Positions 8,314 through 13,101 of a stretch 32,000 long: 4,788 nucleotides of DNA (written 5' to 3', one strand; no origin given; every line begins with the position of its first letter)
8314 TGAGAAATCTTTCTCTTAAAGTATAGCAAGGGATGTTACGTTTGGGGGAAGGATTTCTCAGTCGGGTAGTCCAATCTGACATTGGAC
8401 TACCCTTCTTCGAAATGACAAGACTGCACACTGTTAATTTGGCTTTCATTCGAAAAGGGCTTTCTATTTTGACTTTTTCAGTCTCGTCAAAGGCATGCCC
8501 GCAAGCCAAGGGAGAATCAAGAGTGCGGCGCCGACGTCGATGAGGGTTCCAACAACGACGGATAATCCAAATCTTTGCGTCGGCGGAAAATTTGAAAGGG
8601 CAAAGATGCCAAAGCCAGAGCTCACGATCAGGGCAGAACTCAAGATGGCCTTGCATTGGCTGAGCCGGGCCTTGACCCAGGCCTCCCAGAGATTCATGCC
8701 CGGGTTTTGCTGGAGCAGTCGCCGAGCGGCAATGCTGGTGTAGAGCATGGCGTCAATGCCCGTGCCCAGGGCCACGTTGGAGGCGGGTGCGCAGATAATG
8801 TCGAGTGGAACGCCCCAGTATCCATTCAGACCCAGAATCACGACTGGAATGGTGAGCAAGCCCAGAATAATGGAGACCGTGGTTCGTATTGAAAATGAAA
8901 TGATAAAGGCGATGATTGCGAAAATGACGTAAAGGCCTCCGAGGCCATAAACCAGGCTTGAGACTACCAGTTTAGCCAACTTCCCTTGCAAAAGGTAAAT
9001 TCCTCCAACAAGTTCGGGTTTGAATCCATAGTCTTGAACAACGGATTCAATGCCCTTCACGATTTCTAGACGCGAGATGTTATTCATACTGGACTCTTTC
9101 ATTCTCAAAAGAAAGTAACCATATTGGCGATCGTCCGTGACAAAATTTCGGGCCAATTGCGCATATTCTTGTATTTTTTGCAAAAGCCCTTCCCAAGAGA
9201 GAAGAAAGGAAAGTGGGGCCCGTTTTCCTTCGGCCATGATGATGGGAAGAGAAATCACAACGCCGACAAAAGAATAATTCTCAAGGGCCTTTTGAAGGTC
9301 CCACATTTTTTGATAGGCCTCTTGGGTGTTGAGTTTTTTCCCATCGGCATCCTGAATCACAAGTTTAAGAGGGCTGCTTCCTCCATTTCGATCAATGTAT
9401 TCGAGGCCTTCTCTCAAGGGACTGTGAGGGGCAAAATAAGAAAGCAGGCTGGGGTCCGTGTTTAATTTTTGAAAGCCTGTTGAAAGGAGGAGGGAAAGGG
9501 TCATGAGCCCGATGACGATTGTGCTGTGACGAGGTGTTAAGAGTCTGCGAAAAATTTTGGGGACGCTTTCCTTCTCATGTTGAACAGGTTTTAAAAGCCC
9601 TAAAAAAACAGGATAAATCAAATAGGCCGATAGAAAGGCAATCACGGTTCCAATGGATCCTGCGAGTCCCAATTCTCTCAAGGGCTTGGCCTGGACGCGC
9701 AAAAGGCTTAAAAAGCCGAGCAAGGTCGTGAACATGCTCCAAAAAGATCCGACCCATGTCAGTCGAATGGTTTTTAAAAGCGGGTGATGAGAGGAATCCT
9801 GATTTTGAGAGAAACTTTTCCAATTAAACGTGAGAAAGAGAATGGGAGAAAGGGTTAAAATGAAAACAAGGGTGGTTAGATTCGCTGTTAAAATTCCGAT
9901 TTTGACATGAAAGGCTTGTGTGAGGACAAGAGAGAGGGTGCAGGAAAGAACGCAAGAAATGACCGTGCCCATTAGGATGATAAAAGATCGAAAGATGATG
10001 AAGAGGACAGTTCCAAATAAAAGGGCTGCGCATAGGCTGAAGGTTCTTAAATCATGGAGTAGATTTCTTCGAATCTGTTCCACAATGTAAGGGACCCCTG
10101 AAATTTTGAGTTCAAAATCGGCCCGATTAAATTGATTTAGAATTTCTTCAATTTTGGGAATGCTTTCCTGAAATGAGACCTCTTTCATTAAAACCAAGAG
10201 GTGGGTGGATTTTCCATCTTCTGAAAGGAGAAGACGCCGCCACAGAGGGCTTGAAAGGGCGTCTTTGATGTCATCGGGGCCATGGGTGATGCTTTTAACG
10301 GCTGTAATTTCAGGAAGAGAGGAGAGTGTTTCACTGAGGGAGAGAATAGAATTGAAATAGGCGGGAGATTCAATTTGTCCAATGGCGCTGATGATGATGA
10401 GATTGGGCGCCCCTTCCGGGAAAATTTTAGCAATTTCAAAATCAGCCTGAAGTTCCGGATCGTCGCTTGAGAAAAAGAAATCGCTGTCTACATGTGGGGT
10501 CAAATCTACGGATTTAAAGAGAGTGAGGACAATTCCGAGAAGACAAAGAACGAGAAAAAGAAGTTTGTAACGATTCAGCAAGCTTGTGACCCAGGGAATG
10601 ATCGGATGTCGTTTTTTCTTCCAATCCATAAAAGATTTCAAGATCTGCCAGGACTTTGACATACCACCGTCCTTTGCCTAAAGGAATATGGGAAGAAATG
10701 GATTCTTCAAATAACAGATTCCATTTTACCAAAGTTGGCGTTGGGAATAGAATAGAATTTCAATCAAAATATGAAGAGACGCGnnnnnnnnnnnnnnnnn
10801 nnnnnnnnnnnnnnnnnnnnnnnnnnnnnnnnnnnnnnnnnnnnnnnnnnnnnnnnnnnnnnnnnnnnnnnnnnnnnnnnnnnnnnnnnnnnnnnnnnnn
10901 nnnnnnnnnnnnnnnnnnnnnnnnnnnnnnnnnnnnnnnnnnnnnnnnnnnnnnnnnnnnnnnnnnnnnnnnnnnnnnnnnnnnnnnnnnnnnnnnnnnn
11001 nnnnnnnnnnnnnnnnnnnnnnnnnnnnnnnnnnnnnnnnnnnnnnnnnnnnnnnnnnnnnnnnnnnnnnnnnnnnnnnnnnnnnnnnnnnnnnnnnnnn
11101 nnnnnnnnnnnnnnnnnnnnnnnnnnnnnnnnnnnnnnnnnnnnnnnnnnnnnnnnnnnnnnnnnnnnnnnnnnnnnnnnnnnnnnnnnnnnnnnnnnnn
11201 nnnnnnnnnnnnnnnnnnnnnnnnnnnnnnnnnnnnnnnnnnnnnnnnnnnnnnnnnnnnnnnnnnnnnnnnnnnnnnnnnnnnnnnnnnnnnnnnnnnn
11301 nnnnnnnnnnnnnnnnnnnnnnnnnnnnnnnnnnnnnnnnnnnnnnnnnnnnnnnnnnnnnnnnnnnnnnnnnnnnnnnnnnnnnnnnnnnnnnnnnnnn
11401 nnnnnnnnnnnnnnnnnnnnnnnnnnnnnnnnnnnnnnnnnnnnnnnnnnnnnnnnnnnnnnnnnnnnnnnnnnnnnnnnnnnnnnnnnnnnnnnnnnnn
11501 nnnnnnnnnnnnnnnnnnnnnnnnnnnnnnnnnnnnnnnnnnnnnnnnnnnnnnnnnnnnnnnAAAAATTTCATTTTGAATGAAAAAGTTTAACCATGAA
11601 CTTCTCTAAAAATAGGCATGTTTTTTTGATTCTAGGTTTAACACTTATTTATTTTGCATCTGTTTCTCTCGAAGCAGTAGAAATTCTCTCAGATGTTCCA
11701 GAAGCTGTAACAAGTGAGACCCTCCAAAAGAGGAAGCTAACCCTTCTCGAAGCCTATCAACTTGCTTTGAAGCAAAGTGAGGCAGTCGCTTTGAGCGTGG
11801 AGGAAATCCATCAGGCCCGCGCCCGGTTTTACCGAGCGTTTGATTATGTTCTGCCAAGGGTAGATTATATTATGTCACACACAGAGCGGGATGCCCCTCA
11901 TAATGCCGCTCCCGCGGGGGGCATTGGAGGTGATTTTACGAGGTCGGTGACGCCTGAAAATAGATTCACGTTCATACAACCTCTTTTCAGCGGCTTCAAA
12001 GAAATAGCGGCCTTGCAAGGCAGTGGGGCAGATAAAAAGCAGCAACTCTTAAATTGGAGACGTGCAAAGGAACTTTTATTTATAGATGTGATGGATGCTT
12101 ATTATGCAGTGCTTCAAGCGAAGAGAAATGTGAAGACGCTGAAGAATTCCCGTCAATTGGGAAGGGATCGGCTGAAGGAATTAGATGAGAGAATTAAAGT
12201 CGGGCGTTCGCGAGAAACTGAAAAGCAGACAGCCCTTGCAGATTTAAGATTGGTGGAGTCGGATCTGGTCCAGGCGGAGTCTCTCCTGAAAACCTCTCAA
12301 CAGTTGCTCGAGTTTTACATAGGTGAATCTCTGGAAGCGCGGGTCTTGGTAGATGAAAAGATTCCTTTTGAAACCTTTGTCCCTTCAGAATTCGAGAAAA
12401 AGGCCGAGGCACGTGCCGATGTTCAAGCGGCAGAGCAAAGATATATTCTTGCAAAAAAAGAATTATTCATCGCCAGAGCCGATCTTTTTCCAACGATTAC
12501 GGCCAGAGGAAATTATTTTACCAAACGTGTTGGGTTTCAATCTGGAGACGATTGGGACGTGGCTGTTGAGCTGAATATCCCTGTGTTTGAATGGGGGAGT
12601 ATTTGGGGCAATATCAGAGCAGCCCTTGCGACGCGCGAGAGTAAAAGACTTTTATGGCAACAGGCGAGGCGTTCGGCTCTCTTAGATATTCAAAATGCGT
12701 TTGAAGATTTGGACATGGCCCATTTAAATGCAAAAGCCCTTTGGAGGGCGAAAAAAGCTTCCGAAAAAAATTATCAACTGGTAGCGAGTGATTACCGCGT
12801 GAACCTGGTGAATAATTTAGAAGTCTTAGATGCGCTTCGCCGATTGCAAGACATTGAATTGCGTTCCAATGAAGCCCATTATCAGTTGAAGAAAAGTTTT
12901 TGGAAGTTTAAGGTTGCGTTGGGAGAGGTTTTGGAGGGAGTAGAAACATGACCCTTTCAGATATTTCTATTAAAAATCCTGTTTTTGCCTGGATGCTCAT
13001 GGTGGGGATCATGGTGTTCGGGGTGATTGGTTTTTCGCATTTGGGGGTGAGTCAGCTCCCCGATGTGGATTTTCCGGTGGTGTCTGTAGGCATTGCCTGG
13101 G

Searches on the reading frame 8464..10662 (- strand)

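Call 6: search_protein_families(library=pfam, proteins=[window:8464-10662:-], max_evalue=0.001)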
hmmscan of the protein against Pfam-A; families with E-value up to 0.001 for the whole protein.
window:8464-10662:- (732 aa): 1 family
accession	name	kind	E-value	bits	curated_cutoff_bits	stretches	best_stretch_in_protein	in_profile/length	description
PF03176.21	MMPL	-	1.4e-24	87.1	20.5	2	121-360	56-305/333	MMPL family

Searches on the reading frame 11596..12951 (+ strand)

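Call 6: search_protein_families(library=pfam, proteins=[window:11596-12951:+], max_evalue=0.001)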
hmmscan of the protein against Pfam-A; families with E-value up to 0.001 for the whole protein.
window:11596-12951:+ (451 aa): 1 family
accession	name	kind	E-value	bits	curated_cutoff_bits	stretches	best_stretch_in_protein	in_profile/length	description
PF02321.23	OEP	-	4.4e-39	134.7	22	2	265-433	3-177/187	Outer membrane efflux protein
